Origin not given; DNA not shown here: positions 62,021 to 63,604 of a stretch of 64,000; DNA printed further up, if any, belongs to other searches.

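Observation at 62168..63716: FMN-riboswitch-controlled in-frame fusion of a RibU-like ECF S-component to a COG2426 (small-multidrug-export-like) membrane domain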

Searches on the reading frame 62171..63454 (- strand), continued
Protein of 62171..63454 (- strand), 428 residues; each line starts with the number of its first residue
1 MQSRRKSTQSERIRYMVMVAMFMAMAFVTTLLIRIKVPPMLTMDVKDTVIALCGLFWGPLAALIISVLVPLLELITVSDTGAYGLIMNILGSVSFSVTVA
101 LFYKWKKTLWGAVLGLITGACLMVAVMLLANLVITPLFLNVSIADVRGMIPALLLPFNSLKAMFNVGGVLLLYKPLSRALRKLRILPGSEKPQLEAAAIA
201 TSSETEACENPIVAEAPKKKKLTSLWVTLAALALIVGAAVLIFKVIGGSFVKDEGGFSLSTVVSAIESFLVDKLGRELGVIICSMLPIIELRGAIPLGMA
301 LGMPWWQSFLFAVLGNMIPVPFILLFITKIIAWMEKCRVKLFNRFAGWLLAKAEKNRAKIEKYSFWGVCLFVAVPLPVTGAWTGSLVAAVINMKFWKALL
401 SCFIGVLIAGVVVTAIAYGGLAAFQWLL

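Call 18: find_encoding_contigs(protein=P0113, flank=5000, max_places=2)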
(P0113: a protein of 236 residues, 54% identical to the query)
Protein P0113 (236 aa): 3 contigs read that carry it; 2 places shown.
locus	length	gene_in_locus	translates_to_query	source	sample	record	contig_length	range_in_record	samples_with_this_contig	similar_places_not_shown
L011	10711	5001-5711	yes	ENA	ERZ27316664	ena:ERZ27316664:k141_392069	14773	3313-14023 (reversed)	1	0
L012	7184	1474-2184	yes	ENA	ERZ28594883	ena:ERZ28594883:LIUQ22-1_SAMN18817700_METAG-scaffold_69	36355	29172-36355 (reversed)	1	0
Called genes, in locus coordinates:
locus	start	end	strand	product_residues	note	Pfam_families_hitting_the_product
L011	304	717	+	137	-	PF00164:Ribosom_S12_S23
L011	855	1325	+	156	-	PF00177:Ribosomal_S7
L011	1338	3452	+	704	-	PF00009:GTP_EFTU, PF22042:EF-G_D2, PF03144:GTP_EFTU_D2, PF14492:EFG_III, PF16658:RF3_C (weak), PF03764:EFG_IV, PF00679:EFG_C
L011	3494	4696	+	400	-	PF00009:GTP_EFTU, PF03144:GTP_EFTU_D2, PF03143:GTP_EFTU_D3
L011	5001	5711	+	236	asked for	PF12822:ECF_trnsprt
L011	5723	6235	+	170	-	PF06695:Sm_multidrug_ex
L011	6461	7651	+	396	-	PF00438:S-AdoMet_synt_N, PF02772:S-AdoMet_synt_M, PF02773:S-AdoMet_synt_C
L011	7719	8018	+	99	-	-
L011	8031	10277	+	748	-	PF23139:OB_YrrC, PF14520:HHH_5 (faint), PF14490:HHH_RecD2, PF13245:AAA_19, PF13401:AAA_22 (weak), PF13604:AAA_30, PF18335:SH3_13, PF13538:UvrD_C_2, +2 more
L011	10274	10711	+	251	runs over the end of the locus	-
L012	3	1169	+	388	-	?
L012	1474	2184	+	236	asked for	PF12822:ECF_trnsprt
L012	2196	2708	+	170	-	PF06695:Sm_multidrug_ex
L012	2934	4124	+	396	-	PF00438:S-AdoMet_synt_N, PF02772:S-AdoMet_synt_M, PF02773:S-AdoMet_synt_C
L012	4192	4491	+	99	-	-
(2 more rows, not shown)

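Call 19: find_encoding_contigs(protein=P0083, flank=5000, max_places=2)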
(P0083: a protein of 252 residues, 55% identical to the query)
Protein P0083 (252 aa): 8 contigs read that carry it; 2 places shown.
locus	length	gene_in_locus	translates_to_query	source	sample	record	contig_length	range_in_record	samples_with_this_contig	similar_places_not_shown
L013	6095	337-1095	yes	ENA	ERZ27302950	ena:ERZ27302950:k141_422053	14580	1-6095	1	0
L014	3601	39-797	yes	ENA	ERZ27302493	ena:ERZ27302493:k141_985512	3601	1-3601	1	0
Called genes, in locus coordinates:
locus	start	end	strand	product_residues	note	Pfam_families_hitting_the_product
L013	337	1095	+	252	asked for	PF12822:ECF_trnsprt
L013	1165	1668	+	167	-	PF06695:Sm_multidrug_ex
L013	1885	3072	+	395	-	PF00438:S-AdoMet_synt_N, PF02772:S-AdoMet_synt_M, PF02773:S-AdoMet_synt_C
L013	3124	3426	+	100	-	-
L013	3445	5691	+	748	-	PF23139:OB_YrrC, PF14490:HHH_RecD2, PF05970:PIF1 (weak), PF13191:AAA_16 (weak), PF13245:AAA_19, PF13604:AAA_30, PF18335:SH3_13, PF13538:UvrD_C_2, +3 more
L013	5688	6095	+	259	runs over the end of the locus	PF00156:Pribosyltran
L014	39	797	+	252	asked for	PF12822:ECF_trnsprt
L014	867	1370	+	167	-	PF06695:Sm_multidrug_ex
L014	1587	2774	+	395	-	PF00438:S-AdoMet_synt_N, PF02772:S-AdoMet_synt_M, PF02773:S-AdoMet_synt_C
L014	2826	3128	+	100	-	-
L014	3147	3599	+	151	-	?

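Call 26: search_protein_representatives(protein=window:62171-63454:-)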
Query: 428 residues. Proteins with E-value up to 0.001 (for the whole library): 4855; up to 1e-10: 2338; up to 1e-30: 146. The best 150 are listed.
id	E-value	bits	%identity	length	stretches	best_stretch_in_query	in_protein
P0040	8.8e-70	252.4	63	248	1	1-251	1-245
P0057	8.0e-68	246.0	56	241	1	9-250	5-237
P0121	2.1e-67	244.6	66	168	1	259-424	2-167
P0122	1.8e-64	234.9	65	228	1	261-424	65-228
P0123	5.2e-50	187.3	57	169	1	263-424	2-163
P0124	8.2e-49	183.4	40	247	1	5-250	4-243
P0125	1.5e-46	175.9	46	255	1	2-249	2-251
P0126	9.5e-46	173.3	41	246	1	10-249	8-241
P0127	2.6e-45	171.8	49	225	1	12-195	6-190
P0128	2.5e-44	168.6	51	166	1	263-421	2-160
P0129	3.4e-44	168.2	52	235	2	264-363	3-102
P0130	5.3e-44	167.5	47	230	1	5-197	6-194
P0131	4.7e-43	164.4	49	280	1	5-184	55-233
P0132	2.4e-42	162.1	52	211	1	14-181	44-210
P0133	4.6e-42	161.1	48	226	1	8-192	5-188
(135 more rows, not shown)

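Call 41: find_related_loci(query=A5, collection=metagenome_contigs, flank=3000)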
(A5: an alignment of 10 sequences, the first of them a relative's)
Query A5 (166 aa) in metagenome_contigs; peptide patterns used: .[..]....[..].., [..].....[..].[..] (x = any residue, [..] = any of these).
600 stretches matched a pattern (row limit reached: there are more); 577 encode a relative of the query (tblastn E <= 1e-3); the best 80 are kept; 80 distinct loci.
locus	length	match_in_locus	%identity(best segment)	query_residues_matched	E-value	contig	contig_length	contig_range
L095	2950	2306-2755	53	16-164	9e-47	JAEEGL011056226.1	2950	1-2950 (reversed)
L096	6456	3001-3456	48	14-164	2e-45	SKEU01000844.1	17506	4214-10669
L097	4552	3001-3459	49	7-159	8e-45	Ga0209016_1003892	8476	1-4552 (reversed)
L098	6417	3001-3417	52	26-164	3e-44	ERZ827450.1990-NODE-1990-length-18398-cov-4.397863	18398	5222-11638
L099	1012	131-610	47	9-164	3e-46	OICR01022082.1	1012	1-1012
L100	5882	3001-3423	51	20-159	1e-43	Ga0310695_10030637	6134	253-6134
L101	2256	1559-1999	51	18-163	1e-43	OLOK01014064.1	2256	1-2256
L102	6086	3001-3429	48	22-163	2e-43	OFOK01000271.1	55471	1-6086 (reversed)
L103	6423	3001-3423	49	20-160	2e-43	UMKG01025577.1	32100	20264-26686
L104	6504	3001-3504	41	1-164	1e-42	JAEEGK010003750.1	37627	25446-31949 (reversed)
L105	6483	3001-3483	47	7-164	4e-42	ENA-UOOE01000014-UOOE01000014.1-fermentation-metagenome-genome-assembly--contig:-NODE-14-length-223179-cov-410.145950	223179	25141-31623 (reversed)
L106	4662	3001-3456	47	14-164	4e-42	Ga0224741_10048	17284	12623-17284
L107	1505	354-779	50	20-160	2e-43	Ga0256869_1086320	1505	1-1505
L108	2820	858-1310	50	18-166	6e-42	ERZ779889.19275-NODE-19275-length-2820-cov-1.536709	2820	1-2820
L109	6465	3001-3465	46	7-160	4e-42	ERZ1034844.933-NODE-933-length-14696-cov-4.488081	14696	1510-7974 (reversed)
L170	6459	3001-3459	44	7-158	1e-37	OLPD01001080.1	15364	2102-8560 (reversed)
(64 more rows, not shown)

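Call 50: predict_structure(alignment_id=A4)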
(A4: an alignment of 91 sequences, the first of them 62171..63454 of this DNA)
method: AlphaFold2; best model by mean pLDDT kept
length: 428 residues; sequences in the alignment: 91
mean_pLDDT: 85.8   pTM: 0.60
mean pLDDT of the five models: 85.8, 85.4, 84.9, 84.8, 84.2
residues with pLDDT >= 90: 235; 70-90: 132; 50-70: 48; < 50: 13
segments of 3 or more residues with pLDDT < 50: 203-215
pLDDT, mean of each block of 10 residues (from residue 1): 73 92 94 77 92 97 98 91 96 98 92 95 98 95 94 91 95 92 84 59 46 55 85 83 68 57 80 90 80 85 92 93 93 95 94 90 90 75 88 94 93 86 69
secondary structure, 60 per line:
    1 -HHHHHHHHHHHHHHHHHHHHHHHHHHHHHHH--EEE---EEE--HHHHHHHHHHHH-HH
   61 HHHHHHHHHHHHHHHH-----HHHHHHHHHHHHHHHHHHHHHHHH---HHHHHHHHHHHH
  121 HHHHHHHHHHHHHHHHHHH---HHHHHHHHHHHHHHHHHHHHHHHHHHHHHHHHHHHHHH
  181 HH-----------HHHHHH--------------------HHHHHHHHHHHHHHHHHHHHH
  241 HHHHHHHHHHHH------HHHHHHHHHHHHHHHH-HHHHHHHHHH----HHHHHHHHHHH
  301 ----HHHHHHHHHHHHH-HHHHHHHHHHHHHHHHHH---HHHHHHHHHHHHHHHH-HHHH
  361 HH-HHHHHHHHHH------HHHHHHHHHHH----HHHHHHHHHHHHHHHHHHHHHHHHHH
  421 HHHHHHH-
elements in order: H2-32 E35-37 E41-43 H46-57 H59-76 H82-105 H109-139 H143-182 H194-199 H220-252 H259-274 H276-285 H290-300 H305-317 H319-336 H340-355 H357-362 H364-373 H380-390 H395-427

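Call 52: search_solved_structures(query=A1, max_evalue=0.01)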
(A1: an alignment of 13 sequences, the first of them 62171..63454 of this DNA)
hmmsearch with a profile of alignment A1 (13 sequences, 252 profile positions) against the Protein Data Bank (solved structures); distinct sequences matched with E-value up to 0.01: 3.
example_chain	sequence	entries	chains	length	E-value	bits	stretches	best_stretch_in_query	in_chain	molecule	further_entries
3p5n_A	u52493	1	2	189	4.4e-24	88.5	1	5-180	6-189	Riboflavin uptake protein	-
5kc0_A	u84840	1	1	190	4.9e-14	55.6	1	10-180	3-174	Riboflavin transporter RibU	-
5kbw_A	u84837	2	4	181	4.6e-13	52.4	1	9-178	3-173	Riboflavin transporter RibU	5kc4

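Call 54: fold_search(model_id=the predicted structure, library=pdb)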
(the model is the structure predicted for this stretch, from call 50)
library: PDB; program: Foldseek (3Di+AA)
matches with E <= 10: 112; with E <= 0.001: 5
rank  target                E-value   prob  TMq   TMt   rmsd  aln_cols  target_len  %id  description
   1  5kbw_B                6.2e-05  1.00  0.37  0.91   1.7       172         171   23  Crystal structure of TmRibU, the riboflavin-binding S subunit from the Thermotoga maritima ECF transporter (released 2016-06-29)
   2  5kbw_A                1.7e-04  1.00  0.37  0.90   1.9       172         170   23  Crystal structure of TmRibU, the riboflavin-binding S subunit from the Thermotoga maritima ECF transporter (released 2016-06-29)
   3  5kc4_E                2.4e-04  1.00  0.36  0.91   2.0       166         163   21  Structure of TmRibU, orthorhombic crystal form (released 2016-06-29)
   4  5kc0                  2.5e-04  1.00  0.36  0.90   1.9       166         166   22  Crystal structure of TmRibU, hexagonal crystal form (released 2016-06-29)
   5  3p5n_A                4.7e-04  1.00  0.35  0.85   2.8       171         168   27  Structure and mechanism of the S component of a bacterial ECF transporter (released 2010-11-03)
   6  3rlb_B                1.0e-01  1.00  0.31  0.67   4.6       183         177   17  Crystal structure at 2.0 A of the S-component for thiamin from an ECF-type ABC transporter (released 2011-06-29)
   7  4hzu_S                1.3e-01  1.00  0.27  0.62   4.8       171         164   19  Structure of a bacterial energy-coupling factor transporter (released 2013-04-17)
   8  4tkr_B                1.4e-01  1.00  0.28  0.56   6.2       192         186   16  Native-SAD phasing for ThiT from Listeria monocytogenes serovar. (released 2014-06-18)
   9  4huq_S                1.5e-01  1.00  0.30  0.68   4.3       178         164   17  Crystal Structure of a transporter (released 2013-04-17)
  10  4muu_A                1.6e-01  1.00  0.29  0.63   5.2       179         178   17  Structure of ThiT with pyrithiamine bound (released 2014-09-17)
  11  3rlb_A                2.5e-01  1.00  0.30  0.65   4.8       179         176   18  Crystal structure at 2.0 A of the S-component for thiamin from an ECF-type ABC transporter (released 2011-06-29)
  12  4dve_C                3.3e-01  1.00  0.30  0.60   4.3       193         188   16  Crystal structure at 2.1 A of the S-component for biotin from an ECF-type ABC transporter (released 2012-08-29)
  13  4tkr_A                3.3e-01  1.00  0.28  0.56   5.8       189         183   15  Native-SAD phasing for ThiT from Listeria monocytogenes serovar. (released 2014-06-18)
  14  4dve_A                5.1e-01  1.00  0.30  0.59   4.4       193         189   16  Crystal structure at 2.1 A of the S-component for biotin from an ECF-type ABC transporter (released 2012-08-29)
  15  5xap                  6.2e-01  0.15  0.15  0.10  25.0       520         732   12  Crystal structure of SecDF in I form (C2 space group) (released 2017-05-17)
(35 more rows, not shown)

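Call 66: find_encoding_contigs(protein=P0120, flank=4000, max_places=2)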
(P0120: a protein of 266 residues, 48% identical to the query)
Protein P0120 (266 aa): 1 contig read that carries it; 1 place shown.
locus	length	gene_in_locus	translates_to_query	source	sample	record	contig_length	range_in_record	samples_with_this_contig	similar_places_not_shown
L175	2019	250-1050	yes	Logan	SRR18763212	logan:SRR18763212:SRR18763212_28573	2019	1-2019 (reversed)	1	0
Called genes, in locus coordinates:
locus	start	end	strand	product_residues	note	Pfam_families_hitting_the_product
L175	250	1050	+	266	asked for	PF12822:ECF_trnsprt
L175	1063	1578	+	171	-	PF06695:Sm_multidrug_ex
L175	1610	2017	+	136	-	?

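Call 67: find_encoding_contigs(protein=P0117, flank=4000, max_places=2)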
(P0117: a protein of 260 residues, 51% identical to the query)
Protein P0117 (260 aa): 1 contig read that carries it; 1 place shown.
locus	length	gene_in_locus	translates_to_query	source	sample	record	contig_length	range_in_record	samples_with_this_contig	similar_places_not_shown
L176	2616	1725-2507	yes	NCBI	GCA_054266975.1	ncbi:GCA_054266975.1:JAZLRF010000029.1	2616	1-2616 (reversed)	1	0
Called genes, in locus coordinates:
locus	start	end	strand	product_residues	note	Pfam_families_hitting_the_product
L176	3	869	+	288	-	?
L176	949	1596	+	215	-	PF00923:TAL_FSA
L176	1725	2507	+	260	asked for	PF12822:ECF_trnsprt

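Call 68: search_protein_families(library=pfam, proteins=[L175:1610-2017:+, L176:3-869:+, L004:7149-8789:+, L102:1521-2927:+, L170:728-1912:+], max_evalue=0.001)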
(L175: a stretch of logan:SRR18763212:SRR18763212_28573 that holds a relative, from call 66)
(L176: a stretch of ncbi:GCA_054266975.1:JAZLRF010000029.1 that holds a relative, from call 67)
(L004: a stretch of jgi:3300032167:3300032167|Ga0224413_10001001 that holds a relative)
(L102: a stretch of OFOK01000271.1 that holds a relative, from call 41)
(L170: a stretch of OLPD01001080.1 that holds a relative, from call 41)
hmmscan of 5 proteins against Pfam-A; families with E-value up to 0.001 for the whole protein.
L175:1610-2017:+ (136 aa): 0 families

L176:3-869:+ (288 aa): 3 families
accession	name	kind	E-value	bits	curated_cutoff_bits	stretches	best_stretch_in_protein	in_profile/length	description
PF03143.23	GTP_EFTU_D3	-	1e-35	122.7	27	1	192-286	1-105/106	Elongation factor Tu C-terminal domain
PF03144.31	GTP_EFTU_D2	-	3.5e-20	72.6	30.3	1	118-188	1-73/73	Elongation factor Tu domain 2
PF00009.33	GTP_EFTU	-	7.8e-15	55.4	26.5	1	2-95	108-188/188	Elongation factor Tu GTP binding domain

L004:7149-8789:+ (547 aa): 0 families

L102:1521-2927:+ (469 aa): 2 families
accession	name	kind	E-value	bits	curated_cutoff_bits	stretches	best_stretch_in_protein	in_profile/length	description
PF01943.22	Polysacc_synt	-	1.5e-12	48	28.2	1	11-268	2-266/274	Polysaccharide biosynthesis protein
PF13440.11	Polysacc_synt_3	-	1.8e-11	44.3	23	1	39-322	6-289/293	Polysaccharide biosynthesis protein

L170:728-1912:+ (395 aa): 3 families
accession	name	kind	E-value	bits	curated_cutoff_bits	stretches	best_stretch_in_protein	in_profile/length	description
PF00155.27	Aminotran_1_2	-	1.2e-51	176.5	19.7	1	34-379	2-353/361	Aminotransferase class I and II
PF00266.25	Aminotran_5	-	1e-07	31.8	21.5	1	72-195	40-164/371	Aminotransferase class-V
PF01053.26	Cys_Met_Meta_PP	-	5e-07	29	27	1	85-192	54-159/381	Cys/Met metabolism PLP-dependent enzyme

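Call 74: predict_structure(alignment_id=A7)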
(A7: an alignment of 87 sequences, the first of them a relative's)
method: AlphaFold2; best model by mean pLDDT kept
length: 383 residues; sequences in the alignment: 87
mean_pLDDT: 86.3   pTM: 0.63
mean pLDDT of the five models: 86.3, 85.9, 85.2, 84.2, 82.0
residues with pLDDT >= 90: 152; 70-90: 203; 50-70: 28; < 50: 0
segments of 3 or more residues with pLDDT < 50: none
pLDDT, mean of each block of 10 residues (from residue 1): 76 91 86 84 96 96 94 88 97 94 91 96 93 92 89 93 94 85 73 87 91 84 61 83 77 87 94 86 82 86 87 71 78 71 87 89 90 82 79
secondary structure, 60 per line:
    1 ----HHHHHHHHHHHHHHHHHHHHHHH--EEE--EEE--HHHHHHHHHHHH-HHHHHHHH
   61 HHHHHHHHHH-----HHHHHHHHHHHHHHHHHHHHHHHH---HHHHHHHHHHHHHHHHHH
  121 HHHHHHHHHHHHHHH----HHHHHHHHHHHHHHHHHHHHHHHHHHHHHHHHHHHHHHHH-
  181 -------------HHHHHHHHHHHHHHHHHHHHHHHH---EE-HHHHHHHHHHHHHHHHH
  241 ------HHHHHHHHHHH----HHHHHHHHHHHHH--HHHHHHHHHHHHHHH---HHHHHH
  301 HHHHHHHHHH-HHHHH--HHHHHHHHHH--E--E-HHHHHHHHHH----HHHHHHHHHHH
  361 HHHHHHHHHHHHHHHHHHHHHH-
elements in order: H5-27 E30-32 E35-37 H40-51 H53-70 H76-99 H103-135 H140-179 H194-217 H224-240 H247-257 H262-274 H277-291 H295-310 H312-316 H319-328 H336-345 H350-382
